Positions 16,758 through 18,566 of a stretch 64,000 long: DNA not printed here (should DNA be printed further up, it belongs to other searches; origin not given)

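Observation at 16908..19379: Archaeal-type AMP salvage pair: AMP phosphorylase next to ribose-1,5-bisphosphate isomerase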

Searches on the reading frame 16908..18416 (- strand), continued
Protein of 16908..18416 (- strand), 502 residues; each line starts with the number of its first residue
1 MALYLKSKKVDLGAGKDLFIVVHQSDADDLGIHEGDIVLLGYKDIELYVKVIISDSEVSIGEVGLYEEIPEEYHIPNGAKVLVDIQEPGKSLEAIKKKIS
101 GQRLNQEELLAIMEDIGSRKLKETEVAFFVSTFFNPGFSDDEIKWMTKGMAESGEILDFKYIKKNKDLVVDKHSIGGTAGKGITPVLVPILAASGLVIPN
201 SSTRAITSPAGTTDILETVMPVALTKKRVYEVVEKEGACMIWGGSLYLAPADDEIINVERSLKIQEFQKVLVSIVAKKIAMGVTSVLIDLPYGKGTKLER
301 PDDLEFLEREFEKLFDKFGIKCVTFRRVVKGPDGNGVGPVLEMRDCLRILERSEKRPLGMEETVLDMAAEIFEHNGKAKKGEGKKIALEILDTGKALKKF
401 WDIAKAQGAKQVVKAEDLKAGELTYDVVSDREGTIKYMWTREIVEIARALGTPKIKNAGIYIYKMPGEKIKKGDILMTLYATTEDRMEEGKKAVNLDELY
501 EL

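Call 11: find_encoding_contigs(protein=window:16908-18416:-, flank=10000, max_places=6)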
Protein window:16908-18416:- (502 aa): 4 contigs read that carry it; 4 places shown.
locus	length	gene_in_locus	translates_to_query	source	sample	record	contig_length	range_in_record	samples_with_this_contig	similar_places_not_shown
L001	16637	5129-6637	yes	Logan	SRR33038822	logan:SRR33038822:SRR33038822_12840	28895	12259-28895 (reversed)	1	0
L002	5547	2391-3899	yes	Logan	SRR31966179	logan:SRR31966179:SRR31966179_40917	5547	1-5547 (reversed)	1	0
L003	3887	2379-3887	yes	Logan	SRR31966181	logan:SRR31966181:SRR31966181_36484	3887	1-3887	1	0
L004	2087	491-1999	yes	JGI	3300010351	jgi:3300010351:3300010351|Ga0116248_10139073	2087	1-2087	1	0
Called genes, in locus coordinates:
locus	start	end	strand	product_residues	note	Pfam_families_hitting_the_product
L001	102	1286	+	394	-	-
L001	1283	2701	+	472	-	PF01743:PolyA_pol, PF12627:PolyA_pol_RNAbd, PF01966:HD, PF13735:tRNA_NucTran2_2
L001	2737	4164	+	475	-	PF00753:Lactamase_B, PF23023:Anti-Pycsar_Apyc1 (faint), PF12706:Lactamase_B_2 (faint), PF16661:Lactamase_B_6 (weak), PF10996:Beta-Casp, PF07521:RMMBL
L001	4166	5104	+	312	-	PF01008:IF-2B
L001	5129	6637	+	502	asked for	PF02885:Glycos_trans_3N, PF00591:Glycos_transf_3, PF07831:PYNP_C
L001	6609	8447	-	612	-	PF01841:Transglut_core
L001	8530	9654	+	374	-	PF01926:MMR_HSR1, PF02421:FeoB_N, PF06071:YchF-GTPase_C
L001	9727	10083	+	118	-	PF01250:Ribosomal_S6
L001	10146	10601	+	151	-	PF00436:SSB, PF22657:SSB_1 (weak)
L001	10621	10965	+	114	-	PF01084:Ribosomal_S18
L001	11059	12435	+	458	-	-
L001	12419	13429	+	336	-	-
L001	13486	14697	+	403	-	PF22694:CtpB_N-like (faint), PF00595:PDZ (weak), PF13180:PDZ_2, PF17820:PDZ_6, PF03572:Peptidase_S41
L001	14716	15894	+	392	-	PF00595:PDZ (faint), PF00089:Trypsin, PF13365:Trypsin_2, PF13180:PDZ_2, PF17820:PDZ_6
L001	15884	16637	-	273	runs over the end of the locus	PF05175:MTS (weak)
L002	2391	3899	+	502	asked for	PF02885:Glycos_trans_3N, PF00591:Glycos_transf_3, PF07831:PYNP_C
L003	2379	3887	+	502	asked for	PF02885:Glycos_trans_3N, PF00591:Glycos_transf_3, PF07831:PYNP_C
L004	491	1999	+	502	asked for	PF02885:Glycos_trans_3N, PF00591:Glycos_transf_3, PF07831:PYNP_C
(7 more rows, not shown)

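Call 17: find_related_loci(query=window:16908-18416:-, collection=metagenome_contigs, flank=10000)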
Query window:16908-18416:- (502 aa) in metagenome_contigs; peptide patterns used: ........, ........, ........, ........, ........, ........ (x = any residue, [..] = any of these).
116 stretches matched a pattern; 17 encode a relative of the query (tblastn E <= 1e-3); 15 distinct loci.
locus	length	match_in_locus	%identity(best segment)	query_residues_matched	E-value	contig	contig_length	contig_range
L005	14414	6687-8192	83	1-502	0e+0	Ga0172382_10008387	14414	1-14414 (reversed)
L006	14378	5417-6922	83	1-502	0e+0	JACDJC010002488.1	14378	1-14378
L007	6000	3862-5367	82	1-502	0e+0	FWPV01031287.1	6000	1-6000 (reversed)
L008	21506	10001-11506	84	1-502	0e+0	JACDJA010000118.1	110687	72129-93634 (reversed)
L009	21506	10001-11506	77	1-502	0e+0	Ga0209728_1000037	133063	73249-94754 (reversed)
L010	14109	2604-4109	76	1-502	0e+0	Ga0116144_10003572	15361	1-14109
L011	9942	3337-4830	76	1-498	0e+0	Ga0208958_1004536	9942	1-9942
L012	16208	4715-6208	76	1-498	0e+0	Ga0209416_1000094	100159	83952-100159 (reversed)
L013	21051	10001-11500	58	1-500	0e+0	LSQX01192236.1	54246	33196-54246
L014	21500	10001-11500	58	1-500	0e+0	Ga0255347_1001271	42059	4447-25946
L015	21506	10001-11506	77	1-502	0e+0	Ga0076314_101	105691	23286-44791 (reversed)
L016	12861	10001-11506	83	1-502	0e+0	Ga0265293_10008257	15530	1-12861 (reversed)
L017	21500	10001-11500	60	1-500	0e+0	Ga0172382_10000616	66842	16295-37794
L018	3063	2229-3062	61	1-278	1e-117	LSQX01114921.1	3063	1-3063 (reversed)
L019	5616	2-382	68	369-495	3e-43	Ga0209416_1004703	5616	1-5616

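Call 43: find_encoding_contigs(protein=P0020, flank=1000, max_places=10)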
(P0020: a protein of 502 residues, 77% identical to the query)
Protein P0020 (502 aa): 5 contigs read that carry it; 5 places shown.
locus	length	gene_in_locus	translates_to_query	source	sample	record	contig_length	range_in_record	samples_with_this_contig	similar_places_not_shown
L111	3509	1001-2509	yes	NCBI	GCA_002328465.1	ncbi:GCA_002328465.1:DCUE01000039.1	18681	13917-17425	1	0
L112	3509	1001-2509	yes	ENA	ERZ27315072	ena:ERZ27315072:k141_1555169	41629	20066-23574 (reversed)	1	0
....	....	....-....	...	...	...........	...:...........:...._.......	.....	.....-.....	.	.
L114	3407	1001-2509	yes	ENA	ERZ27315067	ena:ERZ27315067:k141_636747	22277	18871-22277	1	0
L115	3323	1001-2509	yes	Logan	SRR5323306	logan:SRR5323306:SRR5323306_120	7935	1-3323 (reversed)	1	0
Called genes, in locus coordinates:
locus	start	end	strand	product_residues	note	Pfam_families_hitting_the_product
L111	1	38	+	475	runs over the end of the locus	PF00753:Lactamase_B, PF16661:Lactamase_B_6 (faint), PF10996:Beta-Casp, PF07521:RMMBL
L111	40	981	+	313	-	PF01008:IF-2B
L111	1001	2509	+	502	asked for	PF02885:Glycos_trans_3N (weak), PF00591:Glycos_transf_3, PF07831:PYNP_C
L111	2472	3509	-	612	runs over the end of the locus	PF01841:Transglut_core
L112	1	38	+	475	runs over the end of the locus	PF00753:Lactamase_B, PF16661:Lactamase_B_6 (faint), PF10996:Beta-Casp, PF07521:RMMBL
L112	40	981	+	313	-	PF01008:IF-2B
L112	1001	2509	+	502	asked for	PF02885:Glycos_trans_3N (weak), PF00591:Glycos_transf_3, PF07831:PYNP_C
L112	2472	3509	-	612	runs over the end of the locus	PF01841:Transglut_core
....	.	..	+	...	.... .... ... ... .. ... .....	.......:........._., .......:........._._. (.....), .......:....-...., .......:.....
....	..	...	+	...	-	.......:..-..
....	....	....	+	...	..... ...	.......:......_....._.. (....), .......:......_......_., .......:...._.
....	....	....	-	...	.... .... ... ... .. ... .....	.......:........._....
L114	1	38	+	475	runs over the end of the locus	PF00753:Lactamase_B, PF16661:Lactamase_B_6 (faint), PF10996:Beta-Casp, PF07521:RMMBL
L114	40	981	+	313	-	PF01008:IF-2B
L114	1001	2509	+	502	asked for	PF02885:Glycos_trans_3N (weak), PF00591:Glycos_transf_3, PF07831:PYNP_C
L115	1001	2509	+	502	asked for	PF02885:Glycos_trans_3N (weak), PF00591:Glycos_transf_3, PF07831:PYNP_C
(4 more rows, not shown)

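Call 44: find_encoding_contigs(protein=P0039, flank=1000, max_places=10)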
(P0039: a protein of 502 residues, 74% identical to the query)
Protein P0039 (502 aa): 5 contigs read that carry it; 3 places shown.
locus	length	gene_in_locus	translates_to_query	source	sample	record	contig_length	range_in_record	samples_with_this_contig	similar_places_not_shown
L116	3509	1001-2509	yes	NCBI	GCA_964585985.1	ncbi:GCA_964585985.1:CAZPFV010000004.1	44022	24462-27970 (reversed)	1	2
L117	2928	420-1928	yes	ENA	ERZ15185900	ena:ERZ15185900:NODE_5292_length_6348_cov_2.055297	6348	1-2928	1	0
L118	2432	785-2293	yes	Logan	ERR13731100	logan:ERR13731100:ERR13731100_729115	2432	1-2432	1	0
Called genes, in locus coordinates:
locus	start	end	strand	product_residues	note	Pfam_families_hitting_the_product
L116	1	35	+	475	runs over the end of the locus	PF00753:Lactamase_B, PF12706:Lactamase_B_2 (faint), PF16661:Lactamase_B_6 (faint), PF10996:Beta-Casp, PF07521:RMMBL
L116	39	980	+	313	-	PF01008:IF-2B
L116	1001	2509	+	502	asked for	PF02885:Glycos_trans_3N, PF00591:Glycos_transf_3, PF07831:PYNP_C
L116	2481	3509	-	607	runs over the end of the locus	PF01841:Transglut_core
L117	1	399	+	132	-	?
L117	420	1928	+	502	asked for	PF02885:Glycos_trans_3N, PF00591:Glycos_transf_3, PF07831:PYNP_C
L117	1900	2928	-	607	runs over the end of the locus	PF01841:Transglut_core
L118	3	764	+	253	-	?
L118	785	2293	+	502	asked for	PF02885:Glycos_trans_3N, PF00591:Glycos_transf_3, PF07831:PYNP_C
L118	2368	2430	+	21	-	?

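Call 45: find_encoding_contigs(protein=P0042, flank=1000, max_places=10)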
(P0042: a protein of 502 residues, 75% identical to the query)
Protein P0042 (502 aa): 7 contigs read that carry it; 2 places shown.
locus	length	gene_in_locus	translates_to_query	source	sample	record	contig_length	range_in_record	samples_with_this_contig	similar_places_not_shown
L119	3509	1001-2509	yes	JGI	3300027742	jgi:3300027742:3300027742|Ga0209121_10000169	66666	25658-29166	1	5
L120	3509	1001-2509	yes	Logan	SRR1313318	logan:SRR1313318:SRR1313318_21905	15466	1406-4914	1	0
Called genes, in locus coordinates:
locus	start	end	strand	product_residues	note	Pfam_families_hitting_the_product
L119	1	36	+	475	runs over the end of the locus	PF00753:Lactamase_B, PF23023:Anti-Pycsar_Apyc1 (faint), PF12706:Lactamase_B_2 (faint), PF16661:Lactamase_B_6 (weak), PF10996:Beta-Casp, PF07521:RMMBL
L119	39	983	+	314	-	PF01008:IF-2B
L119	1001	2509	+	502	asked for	PF02885:Glycos_trans_3N, PF00591:Glycos_transf_3, PF07831:PYNP_C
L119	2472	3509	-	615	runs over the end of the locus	PF01841:Transglut_core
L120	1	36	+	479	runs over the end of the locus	?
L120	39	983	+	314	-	PF01008:IF-2B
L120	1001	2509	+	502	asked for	PF02885:Glycos_trans_3N, PF00591:Glycos_transf_3, PF07831:PYNP_C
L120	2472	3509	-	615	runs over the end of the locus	PF01841:Transglut_core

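Call 46: find_encoding_contigs(protein=P0007, flank=500, max_places=10)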
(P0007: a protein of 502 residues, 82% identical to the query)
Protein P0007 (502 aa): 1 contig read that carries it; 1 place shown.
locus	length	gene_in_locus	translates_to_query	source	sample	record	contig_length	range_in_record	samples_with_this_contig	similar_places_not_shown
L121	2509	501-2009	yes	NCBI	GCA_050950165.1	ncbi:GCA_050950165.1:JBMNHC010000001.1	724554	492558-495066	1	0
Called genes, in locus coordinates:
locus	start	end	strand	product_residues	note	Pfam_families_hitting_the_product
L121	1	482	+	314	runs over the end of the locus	PF01008:IF-2B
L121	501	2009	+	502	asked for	PF02885:Glycos_trans_3N (weak), PF00591:Glycos_transf_3, PF07831:PYNP_C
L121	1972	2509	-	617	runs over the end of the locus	PF01841:Transglut_core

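Call 47: find_encoding_contigs(protein=P0002, flank=500, max_places=10)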
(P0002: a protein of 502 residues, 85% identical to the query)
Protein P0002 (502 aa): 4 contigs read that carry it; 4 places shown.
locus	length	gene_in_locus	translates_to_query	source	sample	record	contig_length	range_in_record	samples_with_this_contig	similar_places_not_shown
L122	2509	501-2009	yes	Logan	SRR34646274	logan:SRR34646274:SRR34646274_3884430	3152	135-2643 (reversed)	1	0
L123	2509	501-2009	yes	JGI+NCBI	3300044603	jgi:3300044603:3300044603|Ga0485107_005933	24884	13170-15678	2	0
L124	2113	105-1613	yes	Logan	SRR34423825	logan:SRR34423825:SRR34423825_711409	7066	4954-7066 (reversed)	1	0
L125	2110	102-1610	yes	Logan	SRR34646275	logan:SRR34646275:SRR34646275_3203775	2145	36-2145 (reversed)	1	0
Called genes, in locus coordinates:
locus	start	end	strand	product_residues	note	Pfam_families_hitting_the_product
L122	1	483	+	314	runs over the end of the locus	PF01008:IF-2B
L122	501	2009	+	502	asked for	PF02885:Glycos_trans_3N, PF00591:Glycos_transf_3, PF07831:PYNP_C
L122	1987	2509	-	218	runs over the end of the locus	?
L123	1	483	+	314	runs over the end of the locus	PF01008:IF-2B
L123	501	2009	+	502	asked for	PF02885:Glycos_trans_3N, PF00591:Glycos_transf_3, PF07831:PYNP_C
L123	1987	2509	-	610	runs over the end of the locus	PF01841:Transglut_core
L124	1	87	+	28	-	?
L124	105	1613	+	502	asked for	PF02885:Glycos_trans_3N, PF00591:Glycos_transf_3, PF07831:PYNP_C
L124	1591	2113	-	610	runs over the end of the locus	PF01841:Transglut_core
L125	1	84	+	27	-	?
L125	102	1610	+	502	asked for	PF02885:Glycos_trans_3N, PF00591:Glycos_transf_3, PF07831:PYNP_C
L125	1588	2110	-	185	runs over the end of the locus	?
